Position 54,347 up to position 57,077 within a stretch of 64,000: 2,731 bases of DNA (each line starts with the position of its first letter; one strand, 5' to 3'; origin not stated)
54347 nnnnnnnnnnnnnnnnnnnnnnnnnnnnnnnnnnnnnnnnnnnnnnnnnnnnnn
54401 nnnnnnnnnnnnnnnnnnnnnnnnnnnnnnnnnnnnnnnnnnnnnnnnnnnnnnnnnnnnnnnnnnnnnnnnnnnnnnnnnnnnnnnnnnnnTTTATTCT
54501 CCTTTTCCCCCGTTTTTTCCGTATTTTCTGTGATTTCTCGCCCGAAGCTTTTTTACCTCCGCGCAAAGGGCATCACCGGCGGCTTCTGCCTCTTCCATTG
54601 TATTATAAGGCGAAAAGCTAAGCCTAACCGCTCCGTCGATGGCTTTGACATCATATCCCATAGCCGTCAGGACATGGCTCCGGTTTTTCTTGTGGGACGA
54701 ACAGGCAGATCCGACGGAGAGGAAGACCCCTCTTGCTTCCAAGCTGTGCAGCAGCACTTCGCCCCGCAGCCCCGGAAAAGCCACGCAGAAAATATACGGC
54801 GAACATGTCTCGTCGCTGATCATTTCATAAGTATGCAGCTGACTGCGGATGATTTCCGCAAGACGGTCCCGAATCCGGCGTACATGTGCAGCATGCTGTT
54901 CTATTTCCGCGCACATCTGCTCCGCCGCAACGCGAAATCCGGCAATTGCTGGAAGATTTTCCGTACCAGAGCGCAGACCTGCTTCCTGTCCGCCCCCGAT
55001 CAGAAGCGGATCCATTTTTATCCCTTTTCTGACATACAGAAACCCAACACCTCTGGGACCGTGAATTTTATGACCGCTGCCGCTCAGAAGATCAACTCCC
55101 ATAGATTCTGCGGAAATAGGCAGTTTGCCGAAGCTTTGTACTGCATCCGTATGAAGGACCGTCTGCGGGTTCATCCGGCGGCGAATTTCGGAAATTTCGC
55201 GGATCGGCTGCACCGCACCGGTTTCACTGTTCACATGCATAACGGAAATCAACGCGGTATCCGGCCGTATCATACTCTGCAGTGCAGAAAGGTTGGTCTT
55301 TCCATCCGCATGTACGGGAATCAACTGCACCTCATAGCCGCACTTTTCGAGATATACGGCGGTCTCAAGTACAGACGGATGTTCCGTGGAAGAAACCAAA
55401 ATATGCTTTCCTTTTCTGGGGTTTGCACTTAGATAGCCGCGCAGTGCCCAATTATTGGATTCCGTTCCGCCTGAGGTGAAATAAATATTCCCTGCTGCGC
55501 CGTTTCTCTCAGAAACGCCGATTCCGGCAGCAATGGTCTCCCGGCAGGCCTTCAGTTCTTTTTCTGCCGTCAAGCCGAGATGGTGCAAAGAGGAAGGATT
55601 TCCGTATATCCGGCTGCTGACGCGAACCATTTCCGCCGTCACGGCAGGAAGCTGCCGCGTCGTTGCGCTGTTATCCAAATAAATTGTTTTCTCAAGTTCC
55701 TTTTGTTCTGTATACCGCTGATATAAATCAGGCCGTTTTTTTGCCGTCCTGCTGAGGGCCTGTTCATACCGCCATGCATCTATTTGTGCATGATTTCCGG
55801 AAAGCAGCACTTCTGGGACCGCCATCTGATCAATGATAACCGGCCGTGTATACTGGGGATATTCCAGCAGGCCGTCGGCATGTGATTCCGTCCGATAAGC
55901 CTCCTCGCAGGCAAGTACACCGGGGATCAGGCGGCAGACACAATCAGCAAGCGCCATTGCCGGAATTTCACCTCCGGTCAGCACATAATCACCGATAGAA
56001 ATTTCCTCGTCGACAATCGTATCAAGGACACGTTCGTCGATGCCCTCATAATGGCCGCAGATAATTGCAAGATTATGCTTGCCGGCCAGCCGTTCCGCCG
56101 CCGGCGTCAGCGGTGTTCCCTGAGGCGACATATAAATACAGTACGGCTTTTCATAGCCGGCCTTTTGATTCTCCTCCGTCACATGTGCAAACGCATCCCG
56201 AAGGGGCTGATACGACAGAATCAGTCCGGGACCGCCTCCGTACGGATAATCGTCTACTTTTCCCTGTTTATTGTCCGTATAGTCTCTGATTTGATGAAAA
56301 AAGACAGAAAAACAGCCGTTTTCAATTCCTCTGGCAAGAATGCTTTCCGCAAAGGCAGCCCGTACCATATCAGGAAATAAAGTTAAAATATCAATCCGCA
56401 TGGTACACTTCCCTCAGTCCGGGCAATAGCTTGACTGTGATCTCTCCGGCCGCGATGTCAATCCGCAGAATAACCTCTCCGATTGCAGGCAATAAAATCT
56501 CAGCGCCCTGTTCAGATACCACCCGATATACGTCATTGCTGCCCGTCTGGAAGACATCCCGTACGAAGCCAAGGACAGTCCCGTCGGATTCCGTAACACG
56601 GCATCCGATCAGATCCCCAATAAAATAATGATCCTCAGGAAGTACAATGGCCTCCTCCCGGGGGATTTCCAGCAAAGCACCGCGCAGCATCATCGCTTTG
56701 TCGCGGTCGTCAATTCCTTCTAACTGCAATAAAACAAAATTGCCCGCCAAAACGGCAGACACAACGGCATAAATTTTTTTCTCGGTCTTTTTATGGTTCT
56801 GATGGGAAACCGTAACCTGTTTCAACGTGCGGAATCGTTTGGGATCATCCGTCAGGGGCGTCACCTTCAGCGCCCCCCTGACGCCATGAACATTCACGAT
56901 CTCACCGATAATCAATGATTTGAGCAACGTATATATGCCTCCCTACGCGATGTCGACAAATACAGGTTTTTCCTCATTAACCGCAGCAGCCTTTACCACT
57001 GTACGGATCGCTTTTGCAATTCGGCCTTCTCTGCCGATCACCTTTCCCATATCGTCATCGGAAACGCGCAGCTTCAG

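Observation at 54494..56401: In-frame fusion of TrmD and a NifS-type cysteine desulfurase immediately upstream of thiI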

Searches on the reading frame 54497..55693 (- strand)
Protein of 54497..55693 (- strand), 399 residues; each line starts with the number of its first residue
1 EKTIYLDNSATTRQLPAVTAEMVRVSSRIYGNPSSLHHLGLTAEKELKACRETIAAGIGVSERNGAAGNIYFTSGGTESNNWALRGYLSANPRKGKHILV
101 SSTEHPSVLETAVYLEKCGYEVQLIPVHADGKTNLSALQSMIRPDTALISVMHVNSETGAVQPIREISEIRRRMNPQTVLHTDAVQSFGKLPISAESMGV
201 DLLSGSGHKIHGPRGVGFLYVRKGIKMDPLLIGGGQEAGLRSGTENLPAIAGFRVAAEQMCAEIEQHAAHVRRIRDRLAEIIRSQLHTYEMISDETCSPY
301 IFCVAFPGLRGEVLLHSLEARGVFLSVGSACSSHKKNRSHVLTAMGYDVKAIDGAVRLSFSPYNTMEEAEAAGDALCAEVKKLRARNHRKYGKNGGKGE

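Call 29: search_solved_structures(query=window:54497-55693:-, show_alignments=2)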
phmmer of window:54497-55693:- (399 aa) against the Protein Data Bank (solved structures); distinct sequences matched with E-value up to 0.001: 85 (the best 60 are shown).
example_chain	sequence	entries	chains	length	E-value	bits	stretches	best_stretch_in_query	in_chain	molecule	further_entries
1ecx_A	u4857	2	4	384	1.2e-85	290.8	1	4-370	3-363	AMINOTRANSFERASE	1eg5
4r5f_A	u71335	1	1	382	8.9e-83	281.4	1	21-386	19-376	Cysteine desulfurase IscS 2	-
4eb5_A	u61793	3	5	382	6e-82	278.7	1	21-386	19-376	Probable cysteine desulfurase 2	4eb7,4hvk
9wep_A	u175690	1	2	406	2.1e-78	267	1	2-371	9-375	cysteine desulfurase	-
9wer_A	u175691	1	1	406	2.6e-76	260.1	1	2-371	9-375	cysteine desulfurase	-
9wew_A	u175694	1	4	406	6.9e-76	258.7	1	2-371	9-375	cysteine desulfurase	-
9wf8_A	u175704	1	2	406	4.7e-75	256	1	2-371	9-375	cysteine desulfurase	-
5zsp_A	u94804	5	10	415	5.6e-75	255.7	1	3-385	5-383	Cysteine desulfurase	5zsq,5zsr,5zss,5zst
9wfb_A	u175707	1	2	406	3.2e-74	253.2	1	2-371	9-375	cysteine desulfurase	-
9wfe_A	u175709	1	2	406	4.2e-73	249.6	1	2-371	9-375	cysteine desulfurase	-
9wfy_A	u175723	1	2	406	7.5e-72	245.4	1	2-371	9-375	cysteine desulfurase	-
8tvt_A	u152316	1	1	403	2.4e-67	230.6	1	3-385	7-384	Cysteine desulfurase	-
6nzu_A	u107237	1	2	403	2.4e-67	230.6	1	3-385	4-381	Cysteine desulfurase, mitochondrial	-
8pk8_A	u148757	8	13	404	2.4e-67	230.6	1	3-385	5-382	Cysteine desulfurase | Isoform Mitochondrial of Cysteine desulfurase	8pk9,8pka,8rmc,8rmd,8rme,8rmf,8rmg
5wkp_A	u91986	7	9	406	2.5e-67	230.6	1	3-385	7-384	Cysteine desulfurase, mitochondrial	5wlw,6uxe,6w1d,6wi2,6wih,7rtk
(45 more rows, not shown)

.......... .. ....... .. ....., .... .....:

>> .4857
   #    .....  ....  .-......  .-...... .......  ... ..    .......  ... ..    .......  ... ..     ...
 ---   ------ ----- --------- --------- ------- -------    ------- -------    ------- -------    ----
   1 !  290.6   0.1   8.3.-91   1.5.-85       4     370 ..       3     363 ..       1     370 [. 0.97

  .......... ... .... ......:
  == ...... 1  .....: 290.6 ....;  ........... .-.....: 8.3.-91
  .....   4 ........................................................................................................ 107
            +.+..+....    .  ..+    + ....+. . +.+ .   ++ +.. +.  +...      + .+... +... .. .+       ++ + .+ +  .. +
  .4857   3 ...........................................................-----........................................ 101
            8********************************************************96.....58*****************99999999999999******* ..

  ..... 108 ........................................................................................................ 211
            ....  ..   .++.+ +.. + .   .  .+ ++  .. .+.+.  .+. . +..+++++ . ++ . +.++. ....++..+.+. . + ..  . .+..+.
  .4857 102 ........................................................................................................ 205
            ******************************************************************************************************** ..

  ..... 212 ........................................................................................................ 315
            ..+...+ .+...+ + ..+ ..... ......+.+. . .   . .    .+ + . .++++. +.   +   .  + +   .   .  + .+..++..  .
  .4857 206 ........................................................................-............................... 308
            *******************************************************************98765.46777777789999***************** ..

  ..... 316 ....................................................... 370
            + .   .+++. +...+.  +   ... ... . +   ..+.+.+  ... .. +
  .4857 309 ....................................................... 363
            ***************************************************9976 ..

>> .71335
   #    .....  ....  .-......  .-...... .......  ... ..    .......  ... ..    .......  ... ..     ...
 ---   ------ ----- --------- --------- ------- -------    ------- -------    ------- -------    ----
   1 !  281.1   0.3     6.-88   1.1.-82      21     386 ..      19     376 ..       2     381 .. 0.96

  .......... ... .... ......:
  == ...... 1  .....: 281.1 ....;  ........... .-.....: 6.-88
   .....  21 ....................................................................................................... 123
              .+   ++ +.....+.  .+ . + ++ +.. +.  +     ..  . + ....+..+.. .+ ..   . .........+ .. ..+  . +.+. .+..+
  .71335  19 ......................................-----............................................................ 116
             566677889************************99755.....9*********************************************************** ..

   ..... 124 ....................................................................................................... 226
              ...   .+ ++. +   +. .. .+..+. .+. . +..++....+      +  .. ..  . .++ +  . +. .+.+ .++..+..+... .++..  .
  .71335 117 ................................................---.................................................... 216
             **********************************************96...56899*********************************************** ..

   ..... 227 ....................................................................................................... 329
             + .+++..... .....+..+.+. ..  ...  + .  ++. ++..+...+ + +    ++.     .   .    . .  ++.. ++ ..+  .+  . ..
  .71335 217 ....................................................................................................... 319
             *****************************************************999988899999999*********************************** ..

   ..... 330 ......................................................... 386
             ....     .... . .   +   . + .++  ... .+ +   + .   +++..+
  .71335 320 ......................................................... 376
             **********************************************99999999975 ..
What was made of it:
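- The closest solved structures are general NifS/IscS proteins (call 29).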

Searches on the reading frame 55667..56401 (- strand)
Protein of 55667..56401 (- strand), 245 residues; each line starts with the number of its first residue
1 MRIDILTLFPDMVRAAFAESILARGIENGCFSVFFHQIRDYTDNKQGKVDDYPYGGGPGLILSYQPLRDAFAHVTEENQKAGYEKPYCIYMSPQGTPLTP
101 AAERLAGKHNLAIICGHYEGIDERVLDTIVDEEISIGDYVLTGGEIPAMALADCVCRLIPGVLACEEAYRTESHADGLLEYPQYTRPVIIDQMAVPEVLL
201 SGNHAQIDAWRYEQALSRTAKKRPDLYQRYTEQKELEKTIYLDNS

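Call 10: search_solved_structures(query=window:55667-56401:-, show_alignments=2)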
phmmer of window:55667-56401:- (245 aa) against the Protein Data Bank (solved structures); distinct sequences matched with E-value up to 0.001: 27.
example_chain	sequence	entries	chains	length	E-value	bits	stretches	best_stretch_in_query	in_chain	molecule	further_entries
3ky7_A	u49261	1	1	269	4.1e-68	233.1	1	1-231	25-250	tRNA (guanine-N(1)-)-methyltransferase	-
9sdv_A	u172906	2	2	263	1.1e-67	231.7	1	2-231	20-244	tRNA (guanine-N(1)-)-methyltransferase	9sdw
1p9p_A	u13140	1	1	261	1.9e-66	227.6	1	2-231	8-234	tRNA (Guanine-N(1)-)-methyltransferase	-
4mcb_A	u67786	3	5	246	2e-62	214.4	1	2-231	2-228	tRNA (guanine-N(1)-)-methyltransferase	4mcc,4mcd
4ypw_A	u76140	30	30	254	2.3e-62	214.3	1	2-231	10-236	tRNA (guanine-N(1)-)-methyltransferase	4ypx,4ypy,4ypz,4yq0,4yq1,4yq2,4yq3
3axz_A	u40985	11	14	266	2.7e-62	214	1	2-231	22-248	tRNA (guanine-N(1)-)-methyltransferase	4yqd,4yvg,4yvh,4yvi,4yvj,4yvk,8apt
1uaj_A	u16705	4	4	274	3e-62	213.9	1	2-231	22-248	tRNA (Guanine-N(1)-)-methyltransferase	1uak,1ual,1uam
5wyq_A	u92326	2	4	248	5.1e-61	209.8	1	3-232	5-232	tRNA (guanine-N(1)-)-methyltransferase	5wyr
6jki_A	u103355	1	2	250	5.1e-61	209.8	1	3-232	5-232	tRNA (guanine-N(1)-)-methyltransferase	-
5zhm_A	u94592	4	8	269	6.8e-61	209.4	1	3-232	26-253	tRNA (guanine-N(1)-)-methyltransferase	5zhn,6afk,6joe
8byh_A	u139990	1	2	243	2.9e-59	204.1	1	2-239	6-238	tRNA (guanine-N(1)-)-methyltransferase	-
4h3y_A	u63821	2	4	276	8.7e-59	202.5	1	1-236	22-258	tRNA (guanine-N(1)-)-methyltransferase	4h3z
8b1n_A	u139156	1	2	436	1.5e-58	201.8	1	2-240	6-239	tRNA (guanine-N(1)-)-methyltransferase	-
7myq_A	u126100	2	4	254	5.1e-57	196.7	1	5-238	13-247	tRNA (guanine-N(1)-)-methyltransferase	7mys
3knu_A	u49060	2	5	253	5.9e-52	180.2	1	3-232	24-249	tRNA (guanine-N(1)-)-methyltransferase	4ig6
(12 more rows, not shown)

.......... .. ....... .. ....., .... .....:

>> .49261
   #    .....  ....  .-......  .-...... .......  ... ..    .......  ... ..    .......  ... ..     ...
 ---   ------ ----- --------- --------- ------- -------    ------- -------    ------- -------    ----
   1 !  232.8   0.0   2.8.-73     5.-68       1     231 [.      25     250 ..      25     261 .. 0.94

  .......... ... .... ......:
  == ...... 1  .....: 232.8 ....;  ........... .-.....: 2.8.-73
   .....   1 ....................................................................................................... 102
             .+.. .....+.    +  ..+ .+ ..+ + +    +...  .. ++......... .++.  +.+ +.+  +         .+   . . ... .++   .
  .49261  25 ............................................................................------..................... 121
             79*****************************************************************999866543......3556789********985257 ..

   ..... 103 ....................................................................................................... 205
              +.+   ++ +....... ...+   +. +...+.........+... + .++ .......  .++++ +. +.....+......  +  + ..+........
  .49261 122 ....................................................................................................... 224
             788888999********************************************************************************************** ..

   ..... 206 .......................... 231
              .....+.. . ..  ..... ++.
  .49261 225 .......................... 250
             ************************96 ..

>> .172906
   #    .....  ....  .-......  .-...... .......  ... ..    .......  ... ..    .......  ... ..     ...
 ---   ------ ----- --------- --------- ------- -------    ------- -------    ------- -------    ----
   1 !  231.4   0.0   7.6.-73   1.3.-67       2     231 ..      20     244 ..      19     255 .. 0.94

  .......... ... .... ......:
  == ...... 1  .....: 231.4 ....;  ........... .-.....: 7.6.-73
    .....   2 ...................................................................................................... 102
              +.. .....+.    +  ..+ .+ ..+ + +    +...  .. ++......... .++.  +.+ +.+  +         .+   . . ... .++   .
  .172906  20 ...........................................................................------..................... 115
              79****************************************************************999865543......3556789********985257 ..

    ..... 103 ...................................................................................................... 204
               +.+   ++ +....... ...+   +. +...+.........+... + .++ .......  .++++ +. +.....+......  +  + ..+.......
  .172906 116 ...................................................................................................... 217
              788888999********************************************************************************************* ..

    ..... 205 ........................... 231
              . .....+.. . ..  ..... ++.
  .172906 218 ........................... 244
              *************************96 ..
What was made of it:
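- Residue mapping comes from alignments to S. aureus TrmD 3KY7 and T. maritima NifS 1ECX (calls 10, 29).
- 55697..56401 (-): TrmD domain, residues 1-235 (SPOUT tRNA m1G37 methyltransferase). It includes the GGGPG and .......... motifs and E180 (55862..55864), which sits at the position of the general base. Best solved-structure match is S. aureus TrmD 3KY7, E=4e-68, which has the same LLE[YF]PQYTRP motif (call 10).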

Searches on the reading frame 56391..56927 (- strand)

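Call 3: search_protein_families(library=pfam, proteins=[window:56391-56927:-])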
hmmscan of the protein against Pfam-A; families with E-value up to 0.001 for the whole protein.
window:56391-56927:- (178 aa): 3 families
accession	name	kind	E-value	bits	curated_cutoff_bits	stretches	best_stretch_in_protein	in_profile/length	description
PF01782.24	RimM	-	1.3e-21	77.1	23.5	1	7-91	2-83/84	RimM N-terminal domain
PF24986.1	PRC_RimM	-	1.8e-14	53.5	27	1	105-170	3-68/69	RimM PRC barrel domain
PF05239.21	PRC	-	1.2e-08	35.3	21.2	1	98-170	1-76/78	PRC-barrel domain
